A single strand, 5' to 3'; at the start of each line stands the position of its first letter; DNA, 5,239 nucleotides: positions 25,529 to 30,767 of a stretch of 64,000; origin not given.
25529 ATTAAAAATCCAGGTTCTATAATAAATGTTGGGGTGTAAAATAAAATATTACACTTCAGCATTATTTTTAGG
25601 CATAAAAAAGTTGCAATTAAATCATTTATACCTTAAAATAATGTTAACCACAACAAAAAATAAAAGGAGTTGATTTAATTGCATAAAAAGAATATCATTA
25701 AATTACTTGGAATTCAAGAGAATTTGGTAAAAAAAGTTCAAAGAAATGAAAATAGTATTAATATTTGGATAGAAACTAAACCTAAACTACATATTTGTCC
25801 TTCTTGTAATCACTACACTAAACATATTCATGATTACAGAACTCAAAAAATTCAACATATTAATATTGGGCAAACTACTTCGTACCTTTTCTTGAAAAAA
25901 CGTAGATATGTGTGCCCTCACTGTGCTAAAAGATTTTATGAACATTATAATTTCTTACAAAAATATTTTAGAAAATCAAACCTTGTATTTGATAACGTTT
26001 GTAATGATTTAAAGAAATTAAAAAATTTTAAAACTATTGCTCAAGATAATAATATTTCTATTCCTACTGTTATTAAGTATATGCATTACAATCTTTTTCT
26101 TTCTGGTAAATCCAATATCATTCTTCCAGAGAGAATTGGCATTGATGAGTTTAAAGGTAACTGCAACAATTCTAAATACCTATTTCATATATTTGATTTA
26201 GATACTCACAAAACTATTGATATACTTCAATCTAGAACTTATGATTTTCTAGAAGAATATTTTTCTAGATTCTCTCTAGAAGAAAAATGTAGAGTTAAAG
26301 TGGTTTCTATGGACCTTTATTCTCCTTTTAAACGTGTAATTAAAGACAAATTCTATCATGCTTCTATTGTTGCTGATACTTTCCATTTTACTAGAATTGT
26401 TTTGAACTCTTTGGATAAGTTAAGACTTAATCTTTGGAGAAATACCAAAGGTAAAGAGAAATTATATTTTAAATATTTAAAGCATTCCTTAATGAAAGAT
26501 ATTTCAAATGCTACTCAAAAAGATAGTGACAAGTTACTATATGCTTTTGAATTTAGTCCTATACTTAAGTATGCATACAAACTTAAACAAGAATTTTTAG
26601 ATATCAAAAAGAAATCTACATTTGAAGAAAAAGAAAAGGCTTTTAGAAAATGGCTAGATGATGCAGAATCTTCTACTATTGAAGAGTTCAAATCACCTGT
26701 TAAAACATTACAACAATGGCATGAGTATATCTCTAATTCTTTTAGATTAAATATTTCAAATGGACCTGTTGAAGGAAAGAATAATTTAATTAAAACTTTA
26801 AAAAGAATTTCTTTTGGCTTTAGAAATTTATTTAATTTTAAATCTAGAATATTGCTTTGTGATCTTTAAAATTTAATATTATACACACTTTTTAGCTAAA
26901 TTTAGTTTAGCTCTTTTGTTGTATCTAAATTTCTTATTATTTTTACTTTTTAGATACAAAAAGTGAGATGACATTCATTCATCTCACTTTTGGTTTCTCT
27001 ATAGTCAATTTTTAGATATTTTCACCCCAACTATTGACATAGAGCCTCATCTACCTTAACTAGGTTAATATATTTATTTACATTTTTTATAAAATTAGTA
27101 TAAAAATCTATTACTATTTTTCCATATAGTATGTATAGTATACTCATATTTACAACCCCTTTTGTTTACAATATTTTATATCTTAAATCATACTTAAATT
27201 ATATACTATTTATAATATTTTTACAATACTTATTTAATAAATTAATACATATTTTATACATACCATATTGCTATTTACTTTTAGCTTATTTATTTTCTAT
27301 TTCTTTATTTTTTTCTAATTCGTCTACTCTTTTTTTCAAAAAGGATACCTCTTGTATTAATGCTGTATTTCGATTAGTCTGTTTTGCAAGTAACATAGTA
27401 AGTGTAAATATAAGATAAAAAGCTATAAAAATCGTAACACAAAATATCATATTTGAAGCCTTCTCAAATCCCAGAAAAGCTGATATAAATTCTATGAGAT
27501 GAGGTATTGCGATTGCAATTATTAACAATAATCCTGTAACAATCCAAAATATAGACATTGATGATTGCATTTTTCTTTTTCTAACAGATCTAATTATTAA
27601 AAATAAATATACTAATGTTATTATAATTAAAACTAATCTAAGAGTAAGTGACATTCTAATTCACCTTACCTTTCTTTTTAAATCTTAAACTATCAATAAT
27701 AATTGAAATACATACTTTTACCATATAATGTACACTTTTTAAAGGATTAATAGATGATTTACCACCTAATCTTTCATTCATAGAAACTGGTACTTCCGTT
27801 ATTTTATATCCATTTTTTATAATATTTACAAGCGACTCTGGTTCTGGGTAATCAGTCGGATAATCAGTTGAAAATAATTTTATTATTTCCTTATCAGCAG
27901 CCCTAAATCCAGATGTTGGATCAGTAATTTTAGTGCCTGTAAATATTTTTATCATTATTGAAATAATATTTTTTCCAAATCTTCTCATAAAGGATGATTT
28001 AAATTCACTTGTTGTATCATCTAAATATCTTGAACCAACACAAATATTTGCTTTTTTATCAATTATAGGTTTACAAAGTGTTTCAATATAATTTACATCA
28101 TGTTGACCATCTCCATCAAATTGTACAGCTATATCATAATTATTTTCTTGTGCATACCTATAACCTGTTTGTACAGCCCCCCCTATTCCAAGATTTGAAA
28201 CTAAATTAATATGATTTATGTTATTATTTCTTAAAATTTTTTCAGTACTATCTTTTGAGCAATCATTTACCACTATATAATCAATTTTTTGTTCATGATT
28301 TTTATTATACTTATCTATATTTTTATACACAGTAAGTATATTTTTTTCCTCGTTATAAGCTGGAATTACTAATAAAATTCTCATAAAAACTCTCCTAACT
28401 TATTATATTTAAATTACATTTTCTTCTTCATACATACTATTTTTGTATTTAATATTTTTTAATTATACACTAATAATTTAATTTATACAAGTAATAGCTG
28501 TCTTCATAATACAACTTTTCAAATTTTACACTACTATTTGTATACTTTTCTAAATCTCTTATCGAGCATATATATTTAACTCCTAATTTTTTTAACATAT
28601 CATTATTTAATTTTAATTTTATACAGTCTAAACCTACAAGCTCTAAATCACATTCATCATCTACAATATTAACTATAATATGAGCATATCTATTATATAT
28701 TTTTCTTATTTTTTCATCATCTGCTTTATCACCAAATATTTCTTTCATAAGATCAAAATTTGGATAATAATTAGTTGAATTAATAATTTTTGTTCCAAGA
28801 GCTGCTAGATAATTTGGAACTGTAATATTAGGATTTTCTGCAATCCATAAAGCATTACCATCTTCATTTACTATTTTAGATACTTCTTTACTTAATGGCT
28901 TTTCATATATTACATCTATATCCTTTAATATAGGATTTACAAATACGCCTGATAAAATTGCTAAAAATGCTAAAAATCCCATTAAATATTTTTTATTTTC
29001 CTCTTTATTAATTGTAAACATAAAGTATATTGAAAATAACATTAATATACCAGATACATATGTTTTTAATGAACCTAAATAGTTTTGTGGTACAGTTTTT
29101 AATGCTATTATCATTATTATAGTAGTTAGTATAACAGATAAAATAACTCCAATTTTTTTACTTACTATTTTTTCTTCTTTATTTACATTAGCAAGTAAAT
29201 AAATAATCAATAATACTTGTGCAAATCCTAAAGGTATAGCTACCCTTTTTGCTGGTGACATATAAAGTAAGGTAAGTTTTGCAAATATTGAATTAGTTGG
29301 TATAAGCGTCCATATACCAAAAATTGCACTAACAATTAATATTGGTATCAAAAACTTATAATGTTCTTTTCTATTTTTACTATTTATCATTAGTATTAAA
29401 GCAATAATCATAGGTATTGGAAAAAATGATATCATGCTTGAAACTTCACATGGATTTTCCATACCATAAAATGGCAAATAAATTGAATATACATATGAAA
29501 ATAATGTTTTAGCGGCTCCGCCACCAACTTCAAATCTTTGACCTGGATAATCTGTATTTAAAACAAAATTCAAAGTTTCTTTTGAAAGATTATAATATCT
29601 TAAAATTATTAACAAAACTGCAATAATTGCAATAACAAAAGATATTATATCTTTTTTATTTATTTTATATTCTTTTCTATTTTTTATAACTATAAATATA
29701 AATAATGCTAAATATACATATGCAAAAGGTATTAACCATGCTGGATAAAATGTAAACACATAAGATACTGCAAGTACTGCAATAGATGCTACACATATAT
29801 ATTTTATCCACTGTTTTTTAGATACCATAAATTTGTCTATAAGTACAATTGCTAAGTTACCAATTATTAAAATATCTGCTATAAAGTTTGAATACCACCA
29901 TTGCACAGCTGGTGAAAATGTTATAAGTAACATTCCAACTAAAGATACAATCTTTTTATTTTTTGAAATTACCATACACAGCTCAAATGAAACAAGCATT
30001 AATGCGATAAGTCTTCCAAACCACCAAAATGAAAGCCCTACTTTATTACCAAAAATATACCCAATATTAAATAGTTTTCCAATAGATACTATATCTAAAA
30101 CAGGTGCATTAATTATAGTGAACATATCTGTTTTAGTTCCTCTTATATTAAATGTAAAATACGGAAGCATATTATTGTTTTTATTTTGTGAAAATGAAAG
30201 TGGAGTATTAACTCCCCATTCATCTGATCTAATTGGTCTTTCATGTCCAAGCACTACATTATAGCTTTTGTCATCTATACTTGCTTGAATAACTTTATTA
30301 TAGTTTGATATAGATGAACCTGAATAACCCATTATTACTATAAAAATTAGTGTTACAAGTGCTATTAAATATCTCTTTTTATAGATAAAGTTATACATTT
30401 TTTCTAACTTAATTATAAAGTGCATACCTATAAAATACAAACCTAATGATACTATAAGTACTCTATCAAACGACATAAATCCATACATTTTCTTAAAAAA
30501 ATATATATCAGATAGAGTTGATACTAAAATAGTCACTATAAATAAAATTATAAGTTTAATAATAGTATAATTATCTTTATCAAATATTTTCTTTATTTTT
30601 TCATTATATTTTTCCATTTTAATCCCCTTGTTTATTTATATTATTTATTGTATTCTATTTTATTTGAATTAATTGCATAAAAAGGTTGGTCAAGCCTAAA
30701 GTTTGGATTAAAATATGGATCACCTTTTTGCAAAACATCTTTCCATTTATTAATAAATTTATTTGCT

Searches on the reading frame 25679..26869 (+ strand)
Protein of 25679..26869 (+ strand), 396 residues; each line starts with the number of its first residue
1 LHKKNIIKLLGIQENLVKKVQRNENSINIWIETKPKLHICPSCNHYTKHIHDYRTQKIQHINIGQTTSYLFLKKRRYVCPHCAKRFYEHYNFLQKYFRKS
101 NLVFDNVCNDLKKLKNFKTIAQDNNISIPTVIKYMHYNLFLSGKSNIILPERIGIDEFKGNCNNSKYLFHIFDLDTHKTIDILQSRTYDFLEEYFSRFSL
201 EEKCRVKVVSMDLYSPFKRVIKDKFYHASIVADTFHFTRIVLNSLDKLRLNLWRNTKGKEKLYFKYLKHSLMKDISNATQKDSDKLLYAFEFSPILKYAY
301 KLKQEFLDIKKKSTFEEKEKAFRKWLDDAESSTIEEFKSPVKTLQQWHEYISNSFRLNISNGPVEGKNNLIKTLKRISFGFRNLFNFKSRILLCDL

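Call 30: search_protein_families(library=pfam, proteins=[window:25679-26869:+], max_evalue=0.001)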
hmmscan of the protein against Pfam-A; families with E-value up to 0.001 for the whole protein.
window:25679-26869:+ (396 aa): 2 families
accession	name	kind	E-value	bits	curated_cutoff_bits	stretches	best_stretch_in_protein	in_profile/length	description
PF01610.23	DDE_Tnp_ISL3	-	8.1e-58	196.5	23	1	153-391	1-240/240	Transposase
PF14690.11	Zn_ribbon_ISL3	-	1.3e-14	54.8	25.5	1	38-82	3-47/47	zinc-finger of transposase IS204/IS1001/IS1096/IS1165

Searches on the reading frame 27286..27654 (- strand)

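Call 30: search_protein_families(library=pfam, proteins=[window:27286-27654:-], max_evalue=0.001)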
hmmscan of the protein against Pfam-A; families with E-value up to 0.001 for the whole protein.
window:27286-27654:- (122 aa): 1 family
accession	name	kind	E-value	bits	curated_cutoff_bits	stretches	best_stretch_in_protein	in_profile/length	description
PF10066.14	DUF2304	-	6.6e-24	84.7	25.5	1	5-108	2-105/106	Uncharacterized conserved protein (DUF2304)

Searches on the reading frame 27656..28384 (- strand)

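Call 6: search_protein_families(library=pfam, proteins=[window:27656-28384:-], max_evalue=0.01)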
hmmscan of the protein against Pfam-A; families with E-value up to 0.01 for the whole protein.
window:27656-28384:- (242 aa): 2 families
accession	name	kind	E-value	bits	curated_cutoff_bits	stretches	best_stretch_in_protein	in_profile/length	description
PF00535.33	Glycos_transf_2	-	1.5e-20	74.3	23.3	1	5-168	2-164/168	Glycosyl transferase family 2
PF13641.12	Glyco_tranf_2_3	-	0.0056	17.2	27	1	3-123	3-127/230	Glycosyltransferase like family 2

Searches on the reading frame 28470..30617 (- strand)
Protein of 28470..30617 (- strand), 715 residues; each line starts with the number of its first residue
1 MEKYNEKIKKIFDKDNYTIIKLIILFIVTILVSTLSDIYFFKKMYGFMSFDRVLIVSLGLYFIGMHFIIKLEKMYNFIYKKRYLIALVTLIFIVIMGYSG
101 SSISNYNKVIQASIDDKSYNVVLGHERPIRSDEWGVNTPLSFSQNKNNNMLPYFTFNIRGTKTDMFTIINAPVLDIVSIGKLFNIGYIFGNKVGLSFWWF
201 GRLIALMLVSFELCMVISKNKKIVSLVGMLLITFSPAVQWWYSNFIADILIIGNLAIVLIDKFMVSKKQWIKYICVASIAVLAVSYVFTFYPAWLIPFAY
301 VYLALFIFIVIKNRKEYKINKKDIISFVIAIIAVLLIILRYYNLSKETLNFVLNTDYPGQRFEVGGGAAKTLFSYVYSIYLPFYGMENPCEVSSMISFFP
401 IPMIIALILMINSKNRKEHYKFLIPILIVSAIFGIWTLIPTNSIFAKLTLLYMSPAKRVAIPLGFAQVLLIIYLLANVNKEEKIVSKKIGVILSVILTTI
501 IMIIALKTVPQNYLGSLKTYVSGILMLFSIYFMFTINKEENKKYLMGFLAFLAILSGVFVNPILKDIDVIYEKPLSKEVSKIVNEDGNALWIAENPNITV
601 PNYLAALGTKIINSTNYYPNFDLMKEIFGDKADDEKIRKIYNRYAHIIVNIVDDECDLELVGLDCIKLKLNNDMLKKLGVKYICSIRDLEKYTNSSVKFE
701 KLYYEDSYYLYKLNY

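Call 5: search_protein_families(library=pfam, proteins=[window:28470-30617:-], max_evalue=0.01)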
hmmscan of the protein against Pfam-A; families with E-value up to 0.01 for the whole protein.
window:28470-30617:- (715 aa): 2 families
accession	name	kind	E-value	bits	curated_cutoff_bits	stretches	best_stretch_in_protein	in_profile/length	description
PF24677.1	DUF7657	-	4.8e-104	348.7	26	1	82-476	3-400/401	Domain of unknown function (DUF7657)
PF24672.1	DUF7654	-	6.7e-36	123.6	27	1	570-714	2-142/145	Domain of unknown function (DUF7654)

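Call 9: search_protein_families(library=ncbifam, proteins=[window:28470-30617:-], max_evalue=0.01)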
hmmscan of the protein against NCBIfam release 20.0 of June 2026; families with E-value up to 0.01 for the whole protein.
window:28470-30617:- (715 aa): 0 families
